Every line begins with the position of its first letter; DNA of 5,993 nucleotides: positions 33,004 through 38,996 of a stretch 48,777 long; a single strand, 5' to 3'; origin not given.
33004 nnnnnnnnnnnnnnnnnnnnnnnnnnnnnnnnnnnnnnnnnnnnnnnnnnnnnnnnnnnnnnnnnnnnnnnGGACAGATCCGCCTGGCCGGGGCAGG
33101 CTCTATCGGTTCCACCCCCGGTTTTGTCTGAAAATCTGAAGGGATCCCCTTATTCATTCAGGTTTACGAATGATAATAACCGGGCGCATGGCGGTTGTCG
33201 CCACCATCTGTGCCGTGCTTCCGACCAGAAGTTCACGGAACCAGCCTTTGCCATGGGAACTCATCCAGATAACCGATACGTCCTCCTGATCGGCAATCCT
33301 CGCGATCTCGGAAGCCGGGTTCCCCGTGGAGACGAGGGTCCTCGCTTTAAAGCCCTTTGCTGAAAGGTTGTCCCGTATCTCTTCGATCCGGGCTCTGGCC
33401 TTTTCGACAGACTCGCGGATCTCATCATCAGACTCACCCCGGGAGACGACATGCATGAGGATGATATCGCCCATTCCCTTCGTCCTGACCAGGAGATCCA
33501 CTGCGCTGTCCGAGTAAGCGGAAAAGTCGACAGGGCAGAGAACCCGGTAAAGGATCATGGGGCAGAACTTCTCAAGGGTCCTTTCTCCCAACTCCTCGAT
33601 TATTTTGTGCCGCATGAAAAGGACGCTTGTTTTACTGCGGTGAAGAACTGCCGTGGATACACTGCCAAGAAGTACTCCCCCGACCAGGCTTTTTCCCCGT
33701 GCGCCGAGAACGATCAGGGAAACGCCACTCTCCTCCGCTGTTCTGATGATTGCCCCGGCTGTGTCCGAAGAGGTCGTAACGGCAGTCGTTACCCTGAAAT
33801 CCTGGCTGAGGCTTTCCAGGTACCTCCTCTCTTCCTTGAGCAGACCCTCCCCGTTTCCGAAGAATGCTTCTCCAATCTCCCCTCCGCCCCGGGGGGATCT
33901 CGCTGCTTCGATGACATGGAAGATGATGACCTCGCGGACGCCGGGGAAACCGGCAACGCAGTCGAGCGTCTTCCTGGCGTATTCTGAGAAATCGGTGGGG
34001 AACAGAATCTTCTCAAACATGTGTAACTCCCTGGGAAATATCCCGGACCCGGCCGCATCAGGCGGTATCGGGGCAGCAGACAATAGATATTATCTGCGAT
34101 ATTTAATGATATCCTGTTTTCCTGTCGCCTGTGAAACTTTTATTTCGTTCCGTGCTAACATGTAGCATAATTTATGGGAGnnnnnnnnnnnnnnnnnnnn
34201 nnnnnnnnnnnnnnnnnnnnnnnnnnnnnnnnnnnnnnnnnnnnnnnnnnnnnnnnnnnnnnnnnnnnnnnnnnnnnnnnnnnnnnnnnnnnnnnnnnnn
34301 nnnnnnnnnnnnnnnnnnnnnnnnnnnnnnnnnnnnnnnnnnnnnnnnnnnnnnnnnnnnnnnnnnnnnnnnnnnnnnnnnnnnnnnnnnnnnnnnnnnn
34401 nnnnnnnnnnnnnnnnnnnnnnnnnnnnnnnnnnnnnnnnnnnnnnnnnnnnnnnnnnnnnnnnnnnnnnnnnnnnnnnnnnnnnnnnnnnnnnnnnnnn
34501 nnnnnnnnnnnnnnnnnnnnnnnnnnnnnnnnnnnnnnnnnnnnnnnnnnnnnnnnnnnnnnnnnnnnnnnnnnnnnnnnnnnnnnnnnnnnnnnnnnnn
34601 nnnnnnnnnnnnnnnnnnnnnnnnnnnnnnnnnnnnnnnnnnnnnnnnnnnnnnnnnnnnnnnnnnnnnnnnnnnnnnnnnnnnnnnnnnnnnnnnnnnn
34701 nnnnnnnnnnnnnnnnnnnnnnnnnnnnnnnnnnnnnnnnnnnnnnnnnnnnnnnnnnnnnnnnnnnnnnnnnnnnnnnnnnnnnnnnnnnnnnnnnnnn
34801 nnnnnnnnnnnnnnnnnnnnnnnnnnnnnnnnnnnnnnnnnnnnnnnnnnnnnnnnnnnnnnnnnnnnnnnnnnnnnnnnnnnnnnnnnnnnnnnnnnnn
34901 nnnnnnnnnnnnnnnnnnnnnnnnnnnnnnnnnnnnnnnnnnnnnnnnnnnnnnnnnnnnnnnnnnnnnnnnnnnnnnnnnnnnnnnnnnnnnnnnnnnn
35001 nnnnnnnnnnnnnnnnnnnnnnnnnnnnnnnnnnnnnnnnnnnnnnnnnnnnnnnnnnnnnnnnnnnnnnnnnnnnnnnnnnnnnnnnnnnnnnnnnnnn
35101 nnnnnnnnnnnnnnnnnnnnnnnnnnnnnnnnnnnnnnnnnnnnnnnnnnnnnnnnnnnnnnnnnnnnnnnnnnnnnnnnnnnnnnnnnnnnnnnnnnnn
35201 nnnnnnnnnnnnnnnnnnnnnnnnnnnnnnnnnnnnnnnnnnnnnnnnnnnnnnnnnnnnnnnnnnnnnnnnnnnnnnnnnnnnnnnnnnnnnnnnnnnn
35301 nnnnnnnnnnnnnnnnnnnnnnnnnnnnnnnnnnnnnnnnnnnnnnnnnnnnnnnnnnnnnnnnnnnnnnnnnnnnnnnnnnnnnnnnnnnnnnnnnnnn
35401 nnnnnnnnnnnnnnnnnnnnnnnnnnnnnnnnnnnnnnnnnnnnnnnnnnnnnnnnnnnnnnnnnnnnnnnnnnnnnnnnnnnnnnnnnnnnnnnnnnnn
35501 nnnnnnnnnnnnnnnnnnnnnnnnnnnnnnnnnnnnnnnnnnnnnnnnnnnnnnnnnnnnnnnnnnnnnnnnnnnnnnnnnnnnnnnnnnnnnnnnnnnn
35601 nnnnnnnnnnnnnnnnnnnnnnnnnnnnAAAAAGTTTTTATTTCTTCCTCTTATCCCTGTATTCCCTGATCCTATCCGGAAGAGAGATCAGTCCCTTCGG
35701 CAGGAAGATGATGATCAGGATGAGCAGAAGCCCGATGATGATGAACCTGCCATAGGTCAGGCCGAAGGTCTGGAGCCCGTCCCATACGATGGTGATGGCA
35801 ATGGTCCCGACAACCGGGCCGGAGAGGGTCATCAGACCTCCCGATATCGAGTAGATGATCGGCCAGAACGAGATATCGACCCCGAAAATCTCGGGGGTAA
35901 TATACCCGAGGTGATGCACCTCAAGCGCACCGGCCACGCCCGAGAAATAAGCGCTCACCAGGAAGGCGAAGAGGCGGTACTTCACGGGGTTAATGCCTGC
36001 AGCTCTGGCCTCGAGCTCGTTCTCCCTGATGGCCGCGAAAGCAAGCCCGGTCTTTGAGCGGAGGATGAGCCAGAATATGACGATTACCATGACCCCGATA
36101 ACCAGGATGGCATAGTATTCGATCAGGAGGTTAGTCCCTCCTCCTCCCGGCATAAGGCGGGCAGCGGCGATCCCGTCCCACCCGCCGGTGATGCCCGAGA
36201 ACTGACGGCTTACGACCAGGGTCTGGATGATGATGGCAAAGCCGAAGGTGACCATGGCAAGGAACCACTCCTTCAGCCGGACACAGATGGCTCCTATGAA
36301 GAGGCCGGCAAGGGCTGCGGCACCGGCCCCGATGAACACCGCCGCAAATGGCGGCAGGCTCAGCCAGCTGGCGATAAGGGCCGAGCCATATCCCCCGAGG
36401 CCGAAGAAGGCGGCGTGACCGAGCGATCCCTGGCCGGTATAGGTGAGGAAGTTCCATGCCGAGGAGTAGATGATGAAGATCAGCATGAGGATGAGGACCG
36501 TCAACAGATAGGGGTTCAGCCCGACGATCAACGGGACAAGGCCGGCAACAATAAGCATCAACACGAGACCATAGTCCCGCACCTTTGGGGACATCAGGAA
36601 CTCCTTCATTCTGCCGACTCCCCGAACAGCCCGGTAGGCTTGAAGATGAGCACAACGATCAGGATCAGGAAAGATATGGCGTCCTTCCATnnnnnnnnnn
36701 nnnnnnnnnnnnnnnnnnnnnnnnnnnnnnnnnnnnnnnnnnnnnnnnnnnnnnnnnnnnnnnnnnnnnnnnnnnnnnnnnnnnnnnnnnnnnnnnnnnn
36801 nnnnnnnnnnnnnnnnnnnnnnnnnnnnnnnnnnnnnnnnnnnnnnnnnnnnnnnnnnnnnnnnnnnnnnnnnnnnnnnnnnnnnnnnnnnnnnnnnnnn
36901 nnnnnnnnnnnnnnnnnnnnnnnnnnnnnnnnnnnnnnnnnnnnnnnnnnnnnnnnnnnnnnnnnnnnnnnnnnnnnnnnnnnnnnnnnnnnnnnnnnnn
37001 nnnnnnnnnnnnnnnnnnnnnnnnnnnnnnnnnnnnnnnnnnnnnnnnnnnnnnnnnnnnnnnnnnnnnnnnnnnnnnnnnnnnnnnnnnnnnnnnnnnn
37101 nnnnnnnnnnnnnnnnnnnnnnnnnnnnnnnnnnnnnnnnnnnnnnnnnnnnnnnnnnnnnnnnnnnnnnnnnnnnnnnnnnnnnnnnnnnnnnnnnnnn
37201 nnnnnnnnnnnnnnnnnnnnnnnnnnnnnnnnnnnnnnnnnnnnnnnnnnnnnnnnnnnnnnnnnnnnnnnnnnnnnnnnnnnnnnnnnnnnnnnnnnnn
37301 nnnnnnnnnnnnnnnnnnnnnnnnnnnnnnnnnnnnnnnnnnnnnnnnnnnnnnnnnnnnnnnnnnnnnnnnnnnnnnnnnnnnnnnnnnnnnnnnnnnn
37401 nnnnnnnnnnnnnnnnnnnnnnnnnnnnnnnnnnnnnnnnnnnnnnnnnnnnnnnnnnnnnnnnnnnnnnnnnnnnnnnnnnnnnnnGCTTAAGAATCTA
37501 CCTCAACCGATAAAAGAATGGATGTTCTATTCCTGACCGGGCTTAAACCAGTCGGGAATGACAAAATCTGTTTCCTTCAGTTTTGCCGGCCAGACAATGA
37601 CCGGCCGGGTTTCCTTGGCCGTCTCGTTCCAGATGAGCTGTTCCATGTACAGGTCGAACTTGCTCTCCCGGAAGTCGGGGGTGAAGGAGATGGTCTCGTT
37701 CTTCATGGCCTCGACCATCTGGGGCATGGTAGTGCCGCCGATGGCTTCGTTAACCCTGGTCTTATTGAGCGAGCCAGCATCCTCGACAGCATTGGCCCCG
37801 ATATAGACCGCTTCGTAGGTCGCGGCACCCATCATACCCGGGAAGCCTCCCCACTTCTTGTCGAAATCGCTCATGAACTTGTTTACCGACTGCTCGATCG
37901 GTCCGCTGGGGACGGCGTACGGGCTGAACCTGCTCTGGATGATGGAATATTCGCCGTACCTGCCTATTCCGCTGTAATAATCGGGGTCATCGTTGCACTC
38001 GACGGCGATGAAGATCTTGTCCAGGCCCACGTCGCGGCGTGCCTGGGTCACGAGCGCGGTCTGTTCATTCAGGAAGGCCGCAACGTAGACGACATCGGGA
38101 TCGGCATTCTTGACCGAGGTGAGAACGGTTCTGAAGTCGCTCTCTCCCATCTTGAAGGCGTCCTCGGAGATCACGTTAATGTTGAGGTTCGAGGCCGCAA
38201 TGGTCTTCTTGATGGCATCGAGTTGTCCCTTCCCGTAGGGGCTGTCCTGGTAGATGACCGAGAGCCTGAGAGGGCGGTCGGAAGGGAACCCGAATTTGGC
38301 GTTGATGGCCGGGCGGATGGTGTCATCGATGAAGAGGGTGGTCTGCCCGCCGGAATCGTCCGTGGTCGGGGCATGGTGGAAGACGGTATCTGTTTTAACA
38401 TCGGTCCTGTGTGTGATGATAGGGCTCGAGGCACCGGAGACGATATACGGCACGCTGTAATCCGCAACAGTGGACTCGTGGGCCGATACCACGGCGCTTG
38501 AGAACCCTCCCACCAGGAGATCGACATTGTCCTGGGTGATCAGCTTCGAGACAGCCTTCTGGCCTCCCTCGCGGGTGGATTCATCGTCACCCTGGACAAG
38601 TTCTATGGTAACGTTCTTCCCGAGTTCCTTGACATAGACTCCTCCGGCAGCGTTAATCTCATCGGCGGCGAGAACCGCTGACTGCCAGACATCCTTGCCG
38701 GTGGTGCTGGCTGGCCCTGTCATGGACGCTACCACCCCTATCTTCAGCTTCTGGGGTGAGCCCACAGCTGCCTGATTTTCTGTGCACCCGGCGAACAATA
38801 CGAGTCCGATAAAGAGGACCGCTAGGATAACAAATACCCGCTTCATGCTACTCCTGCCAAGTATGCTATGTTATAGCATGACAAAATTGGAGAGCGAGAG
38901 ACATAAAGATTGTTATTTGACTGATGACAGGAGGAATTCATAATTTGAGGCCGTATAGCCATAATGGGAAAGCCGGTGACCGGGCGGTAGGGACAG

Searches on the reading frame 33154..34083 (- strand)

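Call 52: search_protein_families(library=pfam, proteins=[window:33154-34083:-], max_evalue=0.00001)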
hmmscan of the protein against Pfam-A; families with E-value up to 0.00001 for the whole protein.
window:33154-34083:- (309 aa): 1 family
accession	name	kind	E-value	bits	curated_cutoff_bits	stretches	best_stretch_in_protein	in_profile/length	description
PF00582.32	Usp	-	1.9e-42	145.6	24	2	22-156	1-139/141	Universal stress protein family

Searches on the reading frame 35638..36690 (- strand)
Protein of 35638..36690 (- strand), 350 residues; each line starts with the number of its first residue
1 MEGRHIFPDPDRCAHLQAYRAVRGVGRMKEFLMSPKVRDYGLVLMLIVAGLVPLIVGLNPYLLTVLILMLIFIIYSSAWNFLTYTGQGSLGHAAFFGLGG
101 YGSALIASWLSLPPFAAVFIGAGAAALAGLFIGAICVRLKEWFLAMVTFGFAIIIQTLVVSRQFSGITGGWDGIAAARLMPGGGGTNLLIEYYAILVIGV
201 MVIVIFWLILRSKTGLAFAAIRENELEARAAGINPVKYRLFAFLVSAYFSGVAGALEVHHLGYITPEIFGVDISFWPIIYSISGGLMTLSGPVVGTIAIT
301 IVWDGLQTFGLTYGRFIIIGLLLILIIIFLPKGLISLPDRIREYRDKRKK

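Call 52: search_protein_families(library=pfam, proteins=[window:35638-36690:-], max_evalue=0.00001)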
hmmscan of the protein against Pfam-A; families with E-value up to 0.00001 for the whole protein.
window:35638-36690:- (350 aa): 1 family
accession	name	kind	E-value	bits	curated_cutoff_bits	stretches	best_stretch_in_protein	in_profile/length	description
PF02653.21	BPD_transp_2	-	3.4e-34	118.7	26.8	1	62-325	2-267/269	Branched-chain amino acid transport system / permease component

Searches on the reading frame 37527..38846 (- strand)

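Call 52: search_protein_families(library=pfam, proteins=[window:37527-38846:-], max_evalue=0.00001)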
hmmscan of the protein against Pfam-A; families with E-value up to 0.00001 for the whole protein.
window:37527-38846:- (439 aa): 3 families
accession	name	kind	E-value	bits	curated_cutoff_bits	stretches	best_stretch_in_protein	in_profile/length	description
PF13458.12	Peripla_BP_6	-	3.4e-49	168.8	31.7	1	34-374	2-313/343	Periplasmic binding protein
PF13433.12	Peripla_BP_5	-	3.5e-15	56.4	27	1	34-118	1-79/363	Periplasmic binding protein domain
PF01094.35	ANF_receptor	-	3.1e-14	53.2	25.4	1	196-365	123-301/353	Receptor family ligand binding region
